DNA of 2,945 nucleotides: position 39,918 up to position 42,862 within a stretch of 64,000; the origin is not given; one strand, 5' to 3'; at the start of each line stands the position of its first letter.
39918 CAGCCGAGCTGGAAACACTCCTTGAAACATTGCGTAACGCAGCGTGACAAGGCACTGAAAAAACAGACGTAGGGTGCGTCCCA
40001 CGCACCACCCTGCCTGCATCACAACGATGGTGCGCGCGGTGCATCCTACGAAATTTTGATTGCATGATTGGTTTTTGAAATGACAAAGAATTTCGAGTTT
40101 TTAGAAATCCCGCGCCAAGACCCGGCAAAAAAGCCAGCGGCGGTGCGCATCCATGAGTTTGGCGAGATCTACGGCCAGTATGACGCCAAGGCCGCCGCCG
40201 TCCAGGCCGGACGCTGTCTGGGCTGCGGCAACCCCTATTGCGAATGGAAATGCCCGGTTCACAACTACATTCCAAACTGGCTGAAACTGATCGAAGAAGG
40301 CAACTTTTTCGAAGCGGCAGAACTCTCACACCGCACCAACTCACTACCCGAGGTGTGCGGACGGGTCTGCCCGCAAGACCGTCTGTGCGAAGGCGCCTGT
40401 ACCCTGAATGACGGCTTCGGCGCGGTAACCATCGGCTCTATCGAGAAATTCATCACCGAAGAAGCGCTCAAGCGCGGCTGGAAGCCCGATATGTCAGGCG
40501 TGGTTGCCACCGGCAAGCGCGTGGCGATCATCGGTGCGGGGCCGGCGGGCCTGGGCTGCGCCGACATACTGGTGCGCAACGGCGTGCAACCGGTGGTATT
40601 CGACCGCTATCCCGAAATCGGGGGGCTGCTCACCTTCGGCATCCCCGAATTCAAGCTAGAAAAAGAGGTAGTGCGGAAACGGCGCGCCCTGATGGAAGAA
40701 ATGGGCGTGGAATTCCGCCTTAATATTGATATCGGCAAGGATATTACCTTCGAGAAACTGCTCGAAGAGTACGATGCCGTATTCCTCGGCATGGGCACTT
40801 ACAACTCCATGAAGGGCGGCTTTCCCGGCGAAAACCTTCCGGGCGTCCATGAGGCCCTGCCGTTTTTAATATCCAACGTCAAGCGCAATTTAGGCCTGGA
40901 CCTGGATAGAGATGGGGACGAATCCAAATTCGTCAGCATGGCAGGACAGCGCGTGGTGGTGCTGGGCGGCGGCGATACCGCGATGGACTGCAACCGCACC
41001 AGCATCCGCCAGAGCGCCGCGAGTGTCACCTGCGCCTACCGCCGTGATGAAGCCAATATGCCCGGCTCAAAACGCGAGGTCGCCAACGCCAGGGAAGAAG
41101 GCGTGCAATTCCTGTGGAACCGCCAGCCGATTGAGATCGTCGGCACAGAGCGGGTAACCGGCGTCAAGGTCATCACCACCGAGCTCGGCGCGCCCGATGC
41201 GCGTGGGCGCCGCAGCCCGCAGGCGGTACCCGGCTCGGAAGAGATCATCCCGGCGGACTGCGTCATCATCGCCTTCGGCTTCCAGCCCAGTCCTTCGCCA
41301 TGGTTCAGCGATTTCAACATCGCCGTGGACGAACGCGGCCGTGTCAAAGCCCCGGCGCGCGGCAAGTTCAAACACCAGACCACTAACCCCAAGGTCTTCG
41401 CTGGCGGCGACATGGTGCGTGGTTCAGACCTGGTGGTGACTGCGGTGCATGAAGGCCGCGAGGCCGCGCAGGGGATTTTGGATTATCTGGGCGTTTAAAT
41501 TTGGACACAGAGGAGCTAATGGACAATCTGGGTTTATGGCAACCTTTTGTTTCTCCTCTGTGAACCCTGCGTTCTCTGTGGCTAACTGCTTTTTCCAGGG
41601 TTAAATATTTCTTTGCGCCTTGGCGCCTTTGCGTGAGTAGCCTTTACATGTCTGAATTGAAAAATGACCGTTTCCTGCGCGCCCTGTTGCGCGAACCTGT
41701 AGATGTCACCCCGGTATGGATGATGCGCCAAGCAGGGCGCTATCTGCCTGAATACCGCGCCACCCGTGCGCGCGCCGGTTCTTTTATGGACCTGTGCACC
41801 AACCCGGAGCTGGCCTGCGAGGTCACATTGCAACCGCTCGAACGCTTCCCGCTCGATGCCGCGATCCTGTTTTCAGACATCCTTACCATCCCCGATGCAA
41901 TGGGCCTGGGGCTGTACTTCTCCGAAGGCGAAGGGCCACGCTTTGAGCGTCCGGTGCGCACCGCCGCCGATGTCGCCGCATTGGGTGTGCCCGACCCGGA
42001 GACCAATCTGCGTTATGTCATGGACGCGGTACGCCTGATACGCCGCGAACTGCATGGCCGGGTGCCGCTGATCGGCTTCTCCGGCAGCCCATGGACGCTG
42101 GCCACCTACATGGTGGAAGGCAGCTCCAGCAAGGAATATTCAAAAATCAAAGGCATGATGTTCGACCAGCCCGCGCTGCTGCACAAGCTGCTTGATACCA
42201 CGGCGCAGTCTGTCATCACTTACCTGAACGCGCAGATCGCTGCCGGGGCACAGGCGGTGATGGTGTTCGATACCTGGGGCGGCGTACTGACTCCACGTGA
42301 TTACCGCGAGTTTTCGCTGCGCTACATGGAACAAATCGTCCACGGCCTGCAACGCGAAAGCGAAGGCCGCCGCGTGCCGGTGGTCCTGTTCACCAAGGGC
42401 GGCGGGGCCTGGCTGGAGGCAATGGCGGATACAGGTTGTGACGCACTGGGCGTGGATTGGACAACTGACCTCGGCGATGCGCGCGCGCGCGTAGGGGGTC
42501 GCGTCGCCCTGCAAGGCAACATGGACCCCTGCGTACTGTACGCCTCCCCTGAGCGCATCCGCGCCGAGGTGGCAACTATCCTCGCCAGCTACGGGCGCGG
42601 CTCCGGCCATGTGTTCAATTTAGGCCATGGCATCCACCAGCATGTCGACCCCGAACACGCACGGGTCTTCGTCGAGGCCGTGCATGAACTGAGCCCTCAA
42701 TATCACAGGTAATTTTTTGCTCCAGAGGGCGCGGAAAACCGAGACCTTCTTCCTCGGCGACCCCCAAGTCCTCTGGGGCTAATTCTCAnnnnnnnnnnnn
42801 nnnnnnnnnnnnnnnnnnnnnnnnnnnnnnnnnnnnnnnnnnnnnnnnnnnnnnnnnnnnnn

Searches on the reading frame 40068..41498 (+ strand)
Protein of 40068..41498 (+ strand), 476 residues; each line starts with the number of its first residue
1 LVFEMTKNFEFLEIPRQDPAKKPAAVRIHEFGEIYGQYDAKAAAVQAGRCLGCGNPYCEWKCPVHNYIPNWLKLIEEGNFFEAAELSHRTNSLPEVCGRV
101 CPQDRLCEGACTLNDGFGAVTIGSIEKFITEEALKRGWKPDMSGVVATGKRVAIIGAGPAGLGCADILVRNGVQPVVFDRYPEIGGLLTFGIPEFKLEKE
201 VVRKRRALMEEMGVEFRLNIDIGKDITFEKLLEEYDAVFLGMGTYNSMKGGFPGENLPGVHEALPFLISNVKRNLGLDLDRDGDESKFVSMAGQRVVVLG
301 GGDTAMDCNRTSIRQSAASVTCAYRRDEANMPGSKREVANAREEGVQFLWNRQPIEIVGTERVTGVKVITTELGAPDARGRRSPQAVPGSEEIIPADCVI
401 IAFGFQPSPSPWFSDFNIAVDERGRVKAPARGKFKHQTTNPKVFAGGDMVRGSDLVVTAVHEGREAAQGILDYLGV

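Call 35: search_protein_families(library=ncbifam, proteins=[window:40068-41498:+], max_evalue=0.00001)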
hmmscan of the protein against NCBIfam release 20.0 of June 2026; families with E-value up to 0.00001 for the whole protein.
window:40068-41498:+ (476 aa): 26 families (the best 25 are shown)
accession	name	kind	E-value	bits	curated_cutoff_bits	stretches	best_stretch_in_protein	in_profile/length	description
TIGR01318.1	gltD_gamma_fam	subfamily_domain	2.9e-232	771.2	482.95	1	10-476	2-467/467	glutamate synthase, small subunit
NF009408.0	PRK12769.1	equivalog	3.3e-219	729.3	1003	1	15-476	192-653/659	formate-dependent uric acid utilization protein AegA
NF009451.0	PRK12809.1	equivalog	1.2e-177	592.1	1154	1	15-472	174-632/639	formate-dependent uric acid utilization protein YgfT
NF009414.0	PRK12778.1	equivalog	3.5e-108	362.8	1103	1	7-474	287-749/752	bifunctional dihydroorotate dehydrogenase B NAD binding subunit/NADPH-dependent glutamate synthase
TIGR01317.1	GOGAT_sm_gam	subfamily_domain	5.4e-105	352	447.7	1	10-474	4-478/485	glutamate synthase small subunit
TIGR01316.1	gltA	equivalog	4.7e-103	345.4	471.75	1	23-474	1-449/449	NADPH-dependent glutamate synthase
NF009410.0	PRK12771.1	subfamily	1.2e-102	344.4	516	1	56-475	48-446/566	NAD(P)-binding protein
NF009413.0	PRK12775.1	equivalog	1.6e-85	287.7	1895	1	21-474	304-754/1006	putative trifunctional 2-polyprenylphenol hydroxylase/glutamate synthase subunit beta/ferritin domain-containing protein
NF009454.0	PRK12814.1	equivalog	7.4e-84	282.3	916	1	50-474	97-500/657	putative NADPH-dependent glutamate synthase small subunit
NF010590.0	PRK13984.1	equivalog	9.2e-75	252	946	1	6-474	148-606/611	putative oxidoreductase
NF009409.0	PRK12770.1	subfamily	4.5e-72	243.1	343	1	147-474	16-350/360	putative glutamate synthase subunit beta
NF009415.0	PRK12779.1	equivalog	3.1e-66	224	1519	1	61-472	213-624/944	putative bifunctional glutamate synthase subunit beta/2-polyprenylphenol hydroxylase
TIGR03315.1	Se_ygfK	equivalog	5.3e-66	222.8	835.3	1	57-472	446-837/1012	putative selenate reductase subunit YgfK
NF045663.1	diclust_near_Sec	equivalog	4.3e-33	114.4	530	1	48-246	10-201/759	pyridine nucleotide-disulfide oxidoreductase/dicluster-binding protein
TIGR01292.1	TRX_reduct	equivalog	8.2e-20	70.8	343.45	1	293-474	141-300/300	thioredoxin-disulfide reductase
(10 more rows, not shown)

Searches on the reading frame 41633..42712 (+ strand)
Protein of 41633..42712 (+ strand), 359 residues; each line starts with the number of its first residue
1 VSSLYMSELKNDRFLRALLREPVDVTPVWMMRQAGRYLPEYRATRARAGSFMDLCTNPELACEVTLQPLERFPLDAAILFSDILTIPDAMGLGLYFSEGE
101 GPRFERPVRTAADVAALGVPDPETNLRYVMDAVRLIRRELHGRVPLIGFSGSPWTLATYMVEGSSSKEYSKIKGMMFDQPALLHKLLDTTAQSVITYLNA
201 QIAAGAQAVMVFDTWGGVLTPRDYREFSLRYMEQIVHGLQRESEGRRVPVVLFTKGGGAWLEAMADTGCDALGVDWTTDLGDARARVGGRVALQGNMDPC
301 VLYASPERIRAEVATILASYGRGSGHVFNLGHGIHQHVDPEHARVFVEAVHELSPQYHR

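Call 78: search_protein_families(library=pfam, proteins=[window:41633-42712:+], max_evalue=1e-8)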
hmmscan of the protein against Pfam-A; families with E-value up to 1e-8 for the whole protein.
window:41633-42712:+ (359 aa): 1 family
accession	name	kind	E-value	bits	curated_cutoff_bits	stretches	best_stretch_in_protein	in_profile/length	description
PF01208.23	URO-D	-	6.8e-149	496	23.9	1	10-352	2-345/346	Uroporphyrinogen decarboxylase (URO-D)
